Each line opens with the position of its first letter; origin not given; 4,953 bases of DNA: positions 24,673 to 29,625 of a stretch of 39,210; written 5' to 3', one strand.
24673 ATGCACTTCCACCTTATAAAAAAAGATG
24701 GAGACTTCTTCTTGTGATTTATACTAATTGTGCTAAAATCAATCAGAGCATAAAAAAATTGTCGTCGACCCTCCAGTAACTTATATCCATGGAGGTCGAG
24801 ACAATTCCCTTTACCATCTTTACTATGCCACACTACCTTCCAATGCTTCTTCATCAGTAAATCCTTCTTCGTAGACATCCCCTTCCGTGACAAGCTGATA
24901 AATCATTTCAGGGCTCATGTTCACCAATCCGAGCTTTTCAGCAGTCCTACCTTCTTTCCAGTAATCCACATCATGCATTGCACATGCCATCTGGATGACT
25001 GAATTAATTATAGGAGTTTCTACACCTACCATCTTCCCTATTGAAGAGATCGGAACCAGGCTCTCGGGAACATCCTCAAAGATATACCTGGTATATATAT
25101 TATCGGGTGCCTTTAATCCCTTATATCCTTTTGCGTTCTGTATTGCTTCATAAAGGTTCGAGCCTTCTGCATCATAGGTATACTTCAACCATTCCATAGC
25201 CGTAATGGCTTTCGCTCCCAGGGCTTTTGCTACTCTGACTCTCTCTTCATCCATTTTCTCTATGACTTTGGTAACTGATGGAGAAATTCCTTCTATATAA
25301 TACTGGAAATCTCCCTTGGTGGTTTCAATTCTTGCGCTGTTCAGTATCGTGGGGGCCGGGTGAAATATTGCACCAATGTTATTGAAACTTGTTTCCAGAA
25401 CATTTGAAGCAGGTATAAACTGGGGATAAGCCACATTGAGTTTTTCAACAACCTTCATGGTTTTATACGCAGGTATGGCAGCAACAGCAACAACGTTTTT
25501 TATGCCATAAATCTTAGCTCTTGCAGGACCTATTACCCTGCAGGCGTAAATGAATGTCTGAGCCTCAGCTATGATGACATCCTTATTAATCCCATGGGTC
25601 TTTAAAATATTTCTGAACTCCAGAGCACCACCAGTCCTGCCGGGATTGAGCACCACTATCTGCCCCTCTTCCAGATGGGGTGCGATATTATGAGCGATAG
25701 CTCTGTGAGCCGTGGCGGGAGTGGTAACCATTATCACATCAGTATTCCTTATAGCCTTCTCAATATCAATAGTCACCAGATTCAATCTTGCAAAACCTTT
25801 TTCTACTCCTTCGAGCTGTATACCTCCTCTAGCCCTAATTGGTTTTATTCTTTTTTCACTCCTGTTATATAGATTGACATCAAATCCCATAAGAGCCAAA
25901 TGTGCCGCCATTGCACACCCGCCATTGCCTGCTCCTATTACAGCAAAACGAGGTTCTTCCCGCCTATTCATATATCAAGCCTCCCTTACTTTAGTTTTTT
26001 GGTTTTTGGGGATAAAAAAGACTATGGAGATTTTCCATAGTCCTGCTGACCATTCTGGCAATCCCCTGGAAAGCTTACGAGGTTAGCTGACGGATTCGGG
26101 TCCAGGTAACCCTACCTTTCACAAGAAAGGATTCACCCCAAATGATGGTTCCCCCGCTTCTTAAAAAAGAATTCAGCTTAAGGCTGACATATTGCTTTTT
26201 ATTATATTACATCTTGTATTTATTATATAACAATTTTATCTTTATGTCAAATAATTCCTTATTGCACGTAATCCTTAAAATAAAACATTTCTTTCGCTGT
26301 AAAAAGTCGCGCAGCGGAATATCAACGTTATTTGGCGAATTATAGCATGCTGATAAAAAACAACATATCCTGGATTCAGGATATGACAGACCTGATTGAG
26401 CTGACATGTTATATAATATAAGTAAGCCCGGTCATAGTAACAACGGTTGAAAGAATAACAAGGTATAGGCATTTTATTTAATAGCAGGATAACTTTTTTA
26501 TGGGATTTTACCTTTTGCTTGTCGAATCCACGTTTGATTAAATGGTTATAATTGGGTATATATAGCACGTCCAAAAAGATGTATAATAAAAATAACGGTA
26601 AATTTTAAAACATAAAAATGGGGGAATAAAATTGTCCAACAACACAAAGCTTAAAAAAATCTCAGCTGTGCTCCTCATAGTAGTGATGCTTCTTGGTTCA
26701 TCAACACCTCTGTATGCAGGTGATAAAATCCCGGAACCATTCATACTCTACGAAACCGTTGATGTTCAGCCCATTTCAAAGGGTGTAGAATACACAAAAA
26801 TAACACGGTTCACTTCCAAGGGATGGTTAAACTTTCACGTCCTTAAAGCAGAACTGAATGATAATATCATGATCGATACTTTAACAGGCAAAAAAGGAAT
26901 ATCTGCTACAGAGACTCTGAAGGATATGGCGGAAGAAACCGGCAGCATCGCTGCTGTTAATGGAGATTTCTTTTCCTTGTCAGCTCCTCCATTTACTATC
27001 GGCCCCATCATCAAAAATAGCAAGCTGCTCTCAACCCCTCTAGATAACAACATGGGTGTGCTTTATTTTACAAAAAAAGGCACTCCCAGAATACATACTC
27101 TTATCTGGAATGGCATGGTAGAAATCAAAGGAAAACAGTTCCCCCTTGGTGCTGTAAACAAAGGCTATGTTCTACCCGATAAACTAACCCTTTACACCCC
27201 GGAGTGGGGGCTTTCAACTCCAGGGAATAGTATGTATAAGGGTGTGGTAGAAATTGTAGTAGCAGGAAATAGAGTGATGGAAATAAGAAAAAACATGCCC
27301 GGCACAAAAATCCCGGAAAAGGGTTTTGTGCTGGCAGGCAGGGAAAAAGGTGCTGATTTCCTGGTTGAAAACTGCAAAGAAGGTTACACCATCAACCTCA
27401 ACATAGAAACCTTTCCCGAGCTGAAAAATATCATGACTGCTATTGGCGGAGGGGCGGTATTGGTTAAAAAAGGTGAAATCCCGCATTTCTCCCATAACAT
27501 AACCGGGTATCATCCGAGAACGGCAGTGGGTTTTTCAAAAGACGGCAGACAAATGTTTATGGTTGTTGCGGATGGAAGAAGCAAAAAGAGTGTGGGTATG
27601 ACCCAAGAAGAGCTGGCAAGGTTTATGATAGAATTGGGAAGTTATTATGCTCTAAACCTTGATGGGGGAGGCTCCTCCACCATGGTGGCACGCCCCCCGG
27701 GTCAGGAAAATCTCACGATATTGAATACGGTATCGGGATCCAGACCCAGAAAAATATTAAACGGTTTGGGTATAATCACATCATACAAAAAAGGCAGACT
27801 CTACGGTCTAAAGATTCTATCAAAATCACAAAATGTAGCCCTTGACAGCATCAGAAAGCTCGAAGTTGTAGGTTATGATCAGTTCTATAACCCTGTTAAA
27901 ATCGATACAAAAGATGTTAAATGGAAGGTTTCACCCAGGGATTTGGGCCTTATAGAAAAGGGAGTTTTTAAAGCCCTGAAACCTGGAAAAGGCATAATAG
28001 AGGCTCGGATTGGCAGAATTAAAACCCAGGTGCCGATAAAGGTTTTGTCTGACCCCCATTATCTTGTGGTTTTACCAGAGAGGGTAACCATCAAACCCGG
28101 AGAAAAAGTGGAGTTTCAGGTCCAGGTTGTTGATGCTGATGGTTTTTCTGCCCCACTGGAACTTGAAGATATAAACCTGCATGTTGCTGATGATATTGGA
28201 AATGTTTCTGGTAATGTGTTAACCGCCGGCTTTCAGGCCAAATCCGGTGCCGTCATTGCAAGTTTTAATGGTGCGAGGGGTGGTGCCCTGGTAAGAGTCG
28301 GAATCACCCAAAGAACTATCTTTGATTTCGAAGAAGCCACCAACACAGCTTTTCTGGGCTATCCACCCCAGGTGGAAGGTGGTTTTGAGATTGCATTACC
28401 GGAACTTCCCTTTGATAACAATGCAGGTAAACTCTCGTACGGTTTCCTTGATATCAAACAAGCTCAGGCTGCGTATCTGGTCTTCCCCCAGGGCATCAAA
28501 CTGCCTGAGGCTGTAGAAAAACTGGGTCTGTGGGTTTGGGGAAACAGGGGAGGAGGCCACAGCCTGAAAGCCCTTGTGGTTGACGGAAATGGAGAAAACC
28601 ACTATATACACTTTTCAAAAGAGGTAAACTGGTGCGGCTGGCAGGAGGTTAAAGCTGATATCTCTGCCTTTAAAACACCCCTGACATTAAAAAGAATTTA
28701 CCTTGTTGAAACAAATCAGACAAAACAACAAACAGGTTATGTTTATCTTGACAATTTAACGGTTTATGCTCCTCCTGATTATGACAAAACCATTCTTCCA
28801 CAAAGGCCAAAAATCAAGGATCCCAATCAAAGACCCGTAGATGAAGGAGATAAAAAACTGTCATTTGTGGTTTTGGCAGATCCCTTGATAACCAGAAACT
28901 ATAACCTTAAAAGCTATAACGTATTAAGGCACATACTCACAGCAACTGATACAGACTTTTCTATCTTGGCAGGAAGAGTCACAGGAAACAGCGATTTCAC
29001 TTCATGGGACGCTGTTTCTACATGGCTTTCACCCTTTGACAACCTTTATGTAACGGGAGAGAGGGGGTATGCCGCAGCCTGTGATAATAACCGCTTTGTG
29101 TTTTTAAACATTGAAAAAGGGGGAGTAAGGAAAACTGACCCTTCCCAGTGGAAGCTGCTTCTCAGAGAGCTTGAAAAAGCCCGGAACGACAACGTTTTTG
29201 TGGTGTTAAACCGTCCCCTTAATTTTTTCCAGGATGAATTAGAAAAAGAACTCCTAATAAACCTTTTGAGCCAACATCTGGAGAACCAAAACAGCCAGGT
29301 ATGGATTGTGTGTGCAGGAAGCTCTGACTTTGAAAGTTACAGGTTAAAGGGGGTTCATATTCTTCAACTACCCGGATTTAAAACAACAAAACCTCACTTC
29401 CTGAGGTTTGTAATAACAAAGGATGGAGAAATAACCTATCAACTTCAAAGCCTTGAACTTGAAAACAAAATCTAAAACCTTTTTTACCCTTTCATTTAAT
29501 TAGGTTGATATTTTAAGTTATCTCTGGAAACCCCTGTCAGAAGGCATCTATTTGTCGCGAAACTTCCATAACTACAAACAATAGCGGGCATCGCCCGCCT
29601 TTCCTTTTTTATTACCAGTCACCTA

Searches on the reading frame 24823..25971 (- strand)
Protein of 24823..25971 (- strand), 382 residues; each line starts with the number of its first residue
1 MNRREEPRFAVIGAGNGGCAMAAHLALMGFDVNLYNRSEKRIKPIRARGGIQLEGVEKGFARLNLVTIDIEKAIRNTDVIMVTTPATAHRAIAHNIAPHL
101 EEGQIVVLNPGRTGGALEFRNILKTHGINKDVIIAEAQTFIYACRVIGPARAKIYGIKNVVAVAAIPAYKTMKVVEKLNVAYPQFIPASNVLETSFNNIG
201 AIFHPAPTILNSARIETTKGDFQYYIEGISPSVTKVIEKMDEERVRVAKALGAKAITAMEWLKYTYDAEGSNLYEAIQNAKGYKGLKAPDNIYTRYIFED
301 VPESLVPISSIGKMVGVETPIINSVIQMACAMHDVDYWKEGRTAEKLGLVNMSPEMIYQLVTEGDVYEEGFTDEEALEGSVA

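Call 22: search_protein_families(library=pfam, proteins=[window:24823-25971:-], max_evalue=0.0001)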
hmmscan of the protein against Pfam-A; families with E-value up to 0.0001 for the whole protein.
window:24823-25971:- (382 aa): 7 families
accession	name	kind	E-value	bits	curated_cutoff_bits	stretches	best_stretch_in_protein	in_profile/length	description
PF02317.23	Octopine_DH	-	3.9e-51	173.5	30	1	188-333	2-150/150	NAD/NADP octopine/nopaline dehydrogenase, alpha-helical domain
PF02558.23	ApbA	-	3.8e-10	40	22.2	1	10-108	2-98/150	Ketopantoate reductase PanE/ApbA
PF01210.29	NAD_Gly3P_dh_N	-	1.1e-08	35.7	23.1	1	10-107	3-100/158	NAD-dependent glycerol-3-phosphate dehydrogenase N-terminus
PF03446.21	NAD_binding_2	-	1.5e-08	35.3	21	1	9-107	2-90/161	NAD binding domain of 6-phosphogluconate dehydrogenase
PF03807.23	F420_oxidored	-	5.1e-07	30.6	21.6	1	9-107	2-89/94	NADP oxidoreductase coenzyme F420-dependent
PF07991.19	KARI_N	-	3.5e-06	27.1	20.6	1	8-109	6-94/165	Acetohydroxy acid isomeroreductase, NADPH-binding domain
PF03721.20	UDPG_MGDP_dh_N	-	3.2e-05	24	27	1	8-125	2-138/187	UDP-glucose/GDP-mannose dehydrogenase family, NAD binding domain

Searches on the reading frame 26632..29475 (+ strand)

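Call 22: search_protein_families(library=pfam, proteins=[window:26632-29475:+], max_evalue=0.0001)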
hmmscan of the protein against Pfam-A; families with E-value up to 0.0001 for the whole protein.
window:26632-29475:+ (947 aa): 1 family
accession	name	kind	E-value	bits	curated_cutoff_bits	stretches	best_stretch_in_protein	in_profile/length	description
PF09992.14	NAGPA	-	1.9e-37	129.5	25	1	206-381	3-168/169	Phosphodiester glycosidase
